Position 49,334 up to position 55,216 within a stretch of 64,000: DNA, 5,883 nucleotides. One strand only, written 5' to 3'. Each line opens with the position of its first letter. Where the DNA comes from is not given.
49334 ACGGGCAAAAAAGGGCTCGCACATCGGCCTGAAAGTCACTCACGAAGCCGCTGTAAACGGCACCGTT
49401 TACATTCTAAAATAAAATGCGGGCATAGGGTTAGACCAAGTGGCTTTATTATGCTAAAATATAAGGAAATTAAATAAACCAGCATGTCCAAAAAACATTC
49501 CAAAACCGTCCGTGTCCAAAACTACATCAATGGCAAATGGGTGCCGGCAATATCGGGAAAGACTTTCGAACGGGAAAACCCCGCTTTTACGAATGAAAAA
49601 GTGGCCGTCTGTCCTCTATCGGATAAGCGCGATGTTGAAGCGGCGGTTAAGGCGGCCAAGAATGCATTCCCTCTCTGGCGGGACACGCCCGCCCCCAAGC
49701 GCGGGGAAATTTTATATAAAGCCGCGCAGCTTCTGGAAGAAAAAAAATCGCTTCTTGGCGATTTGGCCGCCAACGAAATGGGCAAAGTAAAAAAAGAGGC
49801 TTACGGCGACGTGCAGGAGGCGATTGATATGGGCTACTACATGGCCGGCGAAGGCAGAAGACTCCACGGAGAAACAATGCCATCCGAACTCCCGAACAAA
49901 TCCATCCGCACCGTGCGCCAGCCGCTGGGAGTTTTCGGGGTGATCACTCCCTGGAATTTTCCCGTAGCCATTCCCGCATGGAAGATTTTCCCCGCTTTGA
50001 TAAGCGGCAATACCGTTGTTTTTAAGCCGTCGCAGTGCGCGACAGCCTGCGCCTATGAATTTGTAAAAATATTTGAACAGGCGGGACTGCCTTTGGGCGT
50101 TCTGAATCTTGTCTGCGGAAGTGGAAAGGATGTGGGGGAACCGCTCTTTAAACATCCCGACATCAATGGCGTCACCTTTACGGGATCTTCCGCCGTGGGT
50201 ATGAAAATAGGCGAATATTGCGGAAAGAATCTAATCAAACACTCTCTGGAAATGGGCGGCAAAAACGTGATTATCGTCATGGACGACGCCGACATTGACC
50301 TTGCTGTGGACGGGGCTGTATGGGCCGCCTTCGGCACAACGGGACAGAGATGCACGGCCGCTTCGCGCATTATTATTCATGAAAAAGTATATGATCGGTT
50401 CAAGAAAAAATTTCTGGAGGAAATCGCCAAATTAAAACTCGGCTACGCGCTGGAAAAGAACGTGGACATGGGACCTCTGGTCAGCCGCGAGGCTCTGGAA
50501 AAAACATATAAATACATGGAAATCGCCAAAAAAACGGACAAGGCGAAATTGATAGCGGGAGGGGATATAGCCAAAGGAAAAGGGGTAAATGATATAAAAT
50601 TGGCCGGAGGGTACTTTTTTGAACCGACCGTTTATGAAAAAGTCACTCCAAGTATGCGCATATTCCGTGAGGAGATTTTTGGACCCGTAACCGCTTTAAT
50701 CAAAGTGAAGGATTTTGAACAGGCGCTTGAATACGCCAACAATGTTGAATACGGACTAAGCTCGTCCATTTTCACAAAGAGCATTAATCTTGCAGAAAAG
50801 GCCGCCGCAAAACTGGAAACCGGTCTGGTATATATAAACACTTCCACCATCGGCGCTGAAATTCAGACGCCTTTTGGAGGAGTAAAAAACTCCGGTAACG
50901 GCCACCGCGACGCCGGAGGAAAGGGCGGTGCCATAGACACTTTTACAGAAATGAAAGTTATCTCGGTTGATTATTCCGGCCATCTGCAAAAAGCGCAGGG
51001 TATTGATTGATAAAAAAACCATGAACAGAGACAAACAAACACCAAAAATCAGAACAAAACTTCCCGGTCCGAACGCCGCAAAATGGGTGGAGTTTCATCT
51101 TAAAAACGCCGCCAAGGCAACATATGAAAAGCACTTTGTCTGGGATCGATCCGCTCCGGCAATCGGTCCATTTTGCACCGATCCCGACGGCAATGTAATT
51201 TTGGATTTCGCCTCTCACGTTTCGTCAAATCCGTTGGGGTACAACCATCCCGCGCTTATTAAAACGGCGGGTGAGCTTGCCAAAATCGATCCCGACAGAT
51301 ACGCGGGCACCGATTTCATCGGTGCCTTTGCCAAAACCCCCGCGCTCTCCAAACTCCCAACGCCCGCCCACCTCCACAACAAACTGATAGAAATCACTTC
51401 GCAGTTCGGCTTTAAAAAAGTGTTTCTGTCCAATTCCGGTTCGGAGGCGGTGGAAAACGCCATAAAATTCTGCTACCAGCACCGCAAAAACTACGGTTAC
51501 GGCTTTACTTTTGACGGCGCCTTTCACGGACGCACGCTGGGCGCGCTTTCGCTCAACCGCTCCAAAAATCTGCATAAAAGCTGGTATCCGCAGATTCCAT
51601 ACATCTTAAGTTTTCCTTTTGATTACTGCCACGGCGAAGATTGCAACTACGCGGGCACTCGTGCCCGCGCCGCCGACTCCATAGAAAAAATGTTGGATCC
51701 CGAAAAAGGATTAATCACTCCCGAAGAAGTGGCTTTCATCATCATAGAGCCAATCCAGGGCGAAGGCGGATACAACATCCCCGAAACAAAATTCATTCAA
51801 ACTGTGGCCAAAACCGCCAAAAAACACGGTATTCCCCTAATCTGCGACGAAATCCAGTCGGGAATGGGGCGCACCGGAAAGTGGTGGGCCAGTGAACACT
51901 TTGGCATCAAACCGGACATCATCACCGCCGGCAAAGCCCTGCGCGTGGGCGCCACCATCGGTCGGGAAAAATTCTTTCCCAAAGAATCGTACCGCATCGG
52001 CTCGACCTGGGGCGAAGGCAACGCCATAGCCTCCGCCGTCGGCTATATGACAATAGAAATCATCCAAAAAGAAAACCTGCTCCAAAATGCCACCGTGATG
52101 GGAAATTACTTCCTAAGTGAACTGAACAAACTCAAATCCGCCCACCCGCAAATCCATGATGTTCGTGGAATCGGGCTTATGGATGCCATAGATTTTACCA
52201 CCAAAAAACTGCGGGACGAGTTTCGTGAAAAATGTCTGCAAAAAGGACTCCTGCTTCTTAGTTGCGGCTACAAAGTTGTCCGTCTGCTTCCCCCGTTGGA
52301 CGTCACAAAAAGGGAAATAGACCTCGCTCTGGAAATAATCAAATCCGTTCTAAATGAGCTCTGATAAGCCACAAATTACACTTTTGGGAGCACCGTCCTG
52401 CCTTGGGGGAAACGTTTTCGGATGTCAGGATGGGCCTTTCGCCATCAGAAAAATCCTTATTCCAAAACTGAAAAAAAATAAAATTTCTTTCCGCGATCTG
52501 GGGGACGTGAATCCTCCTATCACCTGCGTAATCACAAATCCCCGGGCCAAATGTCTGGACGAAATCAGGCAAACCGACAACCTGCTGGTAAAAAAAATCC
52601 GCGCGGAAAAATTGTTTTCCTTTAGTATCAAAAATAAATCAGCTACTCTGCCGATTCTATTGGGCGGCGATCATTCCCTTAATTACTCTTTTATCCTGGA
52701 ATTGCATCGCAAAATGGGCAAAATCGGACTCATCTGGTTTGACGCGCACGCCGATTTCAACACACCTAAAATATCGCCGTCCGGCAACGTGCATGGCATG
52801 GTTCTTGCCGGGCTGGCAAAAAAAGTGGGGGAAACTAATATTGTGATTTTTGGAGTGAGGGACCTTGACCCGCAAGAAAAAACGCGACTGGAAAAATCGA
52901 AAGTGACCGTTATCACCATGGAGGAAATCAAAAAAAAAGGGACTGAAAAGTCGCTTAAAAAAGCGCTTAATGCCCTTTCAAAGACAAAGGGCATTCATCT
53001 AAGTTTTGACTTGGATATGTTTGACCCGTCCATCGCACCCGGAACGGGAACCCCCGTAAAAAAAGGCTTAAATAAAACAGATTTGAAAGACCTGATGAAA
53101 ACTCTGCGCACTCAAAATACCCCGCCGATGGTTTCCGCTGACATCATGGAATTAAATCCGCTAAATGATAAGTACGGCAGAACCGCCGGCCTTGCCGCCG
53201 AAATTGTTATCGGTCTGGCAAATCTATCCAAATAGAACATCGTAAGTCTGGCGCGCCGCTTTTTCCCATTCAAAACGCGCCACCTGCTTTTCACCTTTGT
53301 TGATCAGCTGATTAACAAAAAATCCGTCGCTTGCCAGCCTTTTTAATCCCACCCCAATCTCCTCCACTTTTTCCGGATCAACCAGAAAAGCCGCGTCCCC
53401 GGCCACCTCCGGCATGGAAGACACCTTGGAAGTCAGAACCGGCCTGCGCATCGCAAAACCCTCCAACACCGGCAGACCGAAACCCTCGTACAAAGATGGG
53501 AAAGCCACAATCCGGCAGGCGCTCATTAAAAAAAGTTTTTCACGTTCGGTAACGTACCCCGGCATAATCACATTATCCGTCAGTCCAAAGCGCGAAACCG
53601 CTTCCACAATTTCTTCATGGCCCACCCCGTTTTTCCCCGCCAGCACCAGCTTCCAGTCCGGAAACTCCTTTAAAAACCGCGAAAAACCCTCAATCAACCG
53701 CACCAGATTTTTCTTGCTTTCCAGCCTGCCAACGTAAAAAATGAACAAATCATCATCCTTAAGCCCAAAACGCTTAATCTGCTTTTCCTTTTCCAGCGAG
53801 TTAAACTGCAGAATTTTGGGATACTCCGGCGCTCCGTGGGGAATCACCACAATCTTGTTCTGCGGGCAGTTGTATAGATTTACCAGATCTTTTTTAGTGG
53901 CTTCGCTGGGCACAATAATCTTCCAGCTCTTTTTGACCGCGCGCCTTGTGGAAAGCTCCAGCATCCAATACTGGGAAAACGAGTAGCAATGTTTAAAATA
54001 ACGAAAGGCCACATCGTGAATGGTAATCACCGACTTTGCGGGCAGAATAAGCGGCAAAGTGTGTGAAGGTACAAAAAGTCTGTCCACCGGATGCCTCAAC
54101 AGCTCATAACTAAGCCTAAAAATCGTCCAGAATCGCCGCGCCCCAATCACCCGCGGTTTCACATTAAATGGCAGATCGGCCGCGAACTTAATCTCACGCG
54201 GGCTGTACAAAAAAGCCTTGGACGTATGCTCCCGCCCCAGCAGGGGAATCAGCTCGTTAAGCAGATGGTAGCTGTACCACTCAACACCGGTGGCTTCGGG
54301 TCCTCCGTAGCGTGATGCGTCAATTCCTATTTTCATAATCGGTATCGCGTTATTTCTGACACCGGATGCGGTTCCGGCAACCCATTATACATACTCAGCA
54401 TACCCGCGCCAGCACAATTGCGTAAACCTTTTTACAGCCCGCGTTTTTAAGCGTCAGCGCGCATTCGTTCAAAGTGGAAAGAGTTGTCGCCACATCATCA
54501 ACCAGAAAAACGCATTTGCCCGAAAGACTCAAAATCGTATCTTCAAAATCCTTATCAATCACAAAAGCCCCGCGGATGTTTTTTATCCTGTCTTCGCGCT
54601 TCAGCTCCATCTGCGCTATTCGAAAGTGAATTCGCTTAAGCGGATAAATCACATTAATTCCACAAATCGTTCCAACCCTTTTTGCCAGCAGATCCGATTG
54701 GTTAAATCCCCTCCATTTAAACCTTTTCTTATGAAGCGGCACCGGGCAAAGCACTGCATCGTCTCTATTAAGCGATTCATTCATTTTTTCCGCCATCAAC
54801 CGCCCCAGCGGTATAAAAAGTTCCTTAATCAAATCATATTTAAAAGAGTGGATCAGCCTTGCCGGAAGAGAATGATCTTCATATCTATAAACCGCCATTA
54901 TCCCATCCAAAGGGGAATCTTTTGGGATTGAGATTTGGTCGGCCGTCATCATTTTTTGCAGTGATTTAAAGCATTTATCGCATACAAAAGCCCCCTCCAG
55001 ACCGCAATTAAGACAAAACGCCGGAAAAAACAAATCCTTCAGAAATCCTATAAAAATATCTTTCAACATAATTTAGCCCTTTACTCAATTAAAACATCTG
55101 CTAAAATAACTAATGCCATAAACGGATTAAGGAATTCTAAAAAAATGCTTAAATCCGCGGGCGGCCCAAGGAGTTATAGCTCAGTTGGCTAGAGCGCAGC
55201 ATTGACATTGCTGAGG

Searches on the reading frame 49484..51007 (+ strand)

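Call 16: search_protein_families(library=pfam, proteins=[window:49484-51007:+], max_evalue=0.001)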
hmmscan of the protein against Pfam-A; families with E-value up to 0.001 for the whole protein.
window:49484-51007:+ (508 aa): 1 family
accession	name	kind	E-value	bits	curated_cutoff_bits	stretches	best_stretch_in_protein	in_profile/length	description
PF00171.27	Aldedh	-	1.6e-166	554.8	23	1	19-493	1-461/461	Aldehyde dehydrogenase family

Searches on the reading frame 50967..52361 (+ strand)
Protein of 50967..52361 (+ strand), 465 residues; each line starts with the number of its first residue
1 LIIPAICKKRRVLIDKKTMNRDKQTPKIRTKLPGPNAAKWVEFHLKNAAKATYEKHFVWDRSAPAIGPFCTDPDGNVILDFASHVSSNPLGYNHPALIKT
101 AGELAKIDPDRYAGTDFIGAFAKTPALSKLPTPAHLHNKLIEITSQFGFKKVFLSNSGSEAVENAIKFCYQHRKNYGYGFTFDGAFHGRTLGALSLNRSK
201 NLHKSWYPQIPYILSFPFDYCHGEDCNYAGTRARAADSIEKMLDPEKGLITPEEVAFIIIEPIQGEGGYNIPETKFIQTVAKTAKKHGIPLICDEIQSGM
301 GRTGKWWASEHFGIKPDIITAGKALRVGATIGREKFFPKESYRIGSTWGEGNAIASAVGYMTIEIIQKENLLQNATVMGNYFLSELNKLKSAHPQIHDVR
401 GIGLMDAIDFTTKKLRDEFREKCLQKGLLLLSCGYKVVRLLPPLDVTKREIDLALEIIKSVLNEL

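Call 16: search_protein_families(library=pfam, proteins=[window:50967-52361:+], max_evalue=0.001)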
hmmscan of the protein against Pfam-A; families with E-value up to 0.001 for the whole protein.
window:50967-52361:+ (465 aa): 1 family
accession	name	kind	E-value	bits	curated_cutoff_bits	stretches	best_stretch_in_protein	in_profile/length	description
PF00202.27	Aminotran_3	-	5.5e-90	302.4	30.5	1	66-462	17-403/403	Aminotransferase class-III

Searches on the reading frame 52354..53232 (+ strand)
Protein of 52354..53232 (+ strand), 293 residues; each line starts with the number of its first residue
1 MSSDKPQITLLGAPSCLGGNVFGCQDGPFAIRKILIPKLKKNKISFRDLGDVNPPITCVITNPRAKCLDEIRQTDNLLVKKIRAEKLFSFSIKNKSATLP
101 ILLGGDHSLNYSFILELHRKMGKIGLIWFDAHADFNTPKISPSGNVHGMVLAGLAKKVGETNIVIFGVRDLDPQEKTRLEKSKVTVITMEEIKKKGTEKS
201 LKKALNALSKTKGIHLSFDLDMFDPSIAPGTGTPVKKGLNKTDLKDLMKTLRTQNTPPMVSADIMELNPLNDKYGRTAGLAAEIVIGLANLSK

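Call 16: search_protein_families(library=pfam, proteins=[window:52354-53232:+], max_evalue=0.001)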
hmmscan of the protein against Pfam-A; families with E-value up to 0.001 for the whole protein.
window:52354-53232:+ (293 aa): 1 family
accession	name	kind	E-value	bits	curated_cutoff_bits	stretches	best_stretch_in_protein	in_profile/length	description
PF00491.26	Arginase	-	5.6e-62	210.2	22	1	7-286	2-275/280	Arginase family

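Call 87: find_encoding_contigs(protein=window:52354-53232:+, flank=1000, max_places=3)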
Protein window:52354-53232:+ (293 aa): no gene with exactly this product is on record in the collection.

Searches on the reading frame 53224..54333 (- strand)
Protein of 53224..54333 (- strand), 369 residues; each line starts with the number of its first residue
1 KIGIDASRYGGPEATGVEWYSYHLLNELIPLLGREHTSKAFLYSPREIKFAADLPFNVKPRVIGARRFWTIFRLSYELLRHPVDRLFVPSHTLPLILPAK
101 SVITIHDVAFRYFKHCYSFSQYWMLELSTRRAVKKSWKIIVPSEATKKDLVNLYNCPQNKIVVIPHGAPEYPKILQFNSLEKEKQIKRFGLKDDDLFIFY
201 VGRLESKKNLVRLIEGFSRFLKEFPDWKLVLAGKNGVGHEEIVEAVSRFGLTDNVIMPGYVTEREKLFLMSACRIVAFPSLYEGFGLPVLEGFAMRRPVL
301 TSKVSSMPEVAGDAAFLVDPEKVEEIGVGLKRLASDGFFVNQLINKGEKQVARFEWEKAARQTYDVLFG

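Call 16: search_protein_families(library=pfam, proteins=[window:53224-54333:-], max_evalue=0.001)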
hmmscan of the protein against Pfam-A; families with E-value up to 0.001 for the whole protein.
window:53224-54333:- (369 aa): 5 families
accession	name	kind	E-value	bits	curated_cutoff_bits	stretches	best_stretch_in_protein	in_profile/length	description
PF00534.26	Glycos_transf_1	-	6.7e-33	114.1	26.4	1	182-349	2-171/172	Glycosyl transferases group 1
PF13692.12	Glyco_trans_1_4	-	8.5e-25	88.1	27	1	198-336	4-142/142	Glycosyl transferases group 1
PF13439.12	Glyco_transf_4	-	2.7e-11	44.2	28.5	1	16-167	3-165/170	Glycosyltransferase Family 4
PF20706.3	GT4-conflict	-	4.1e-07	29.8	26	1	187-307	193-316/385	Family 4 Glycosyltransferase in conflict systems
PF13579.12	Glyco_trans_4_4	-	0.00062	20.6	29.7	0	99-167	95-158/158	Glycosyl transferase 4-like domain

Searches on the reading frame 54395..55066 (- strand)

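Call 16: search_protein_families(library=pfam, proteins=[window:54395-55066:-], max_evalue=0.001)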
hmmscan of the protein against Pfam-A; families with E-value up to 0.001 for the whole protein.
window:54395-55066:- (223 aa): 1 family
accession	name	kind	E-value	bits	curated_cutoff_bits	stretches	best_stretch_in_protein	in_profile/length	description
PF00156.33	Pribosyltran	-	3.8e-05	23.5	26.3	1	180-220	84-124/158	Phosphoribosyl transferase domain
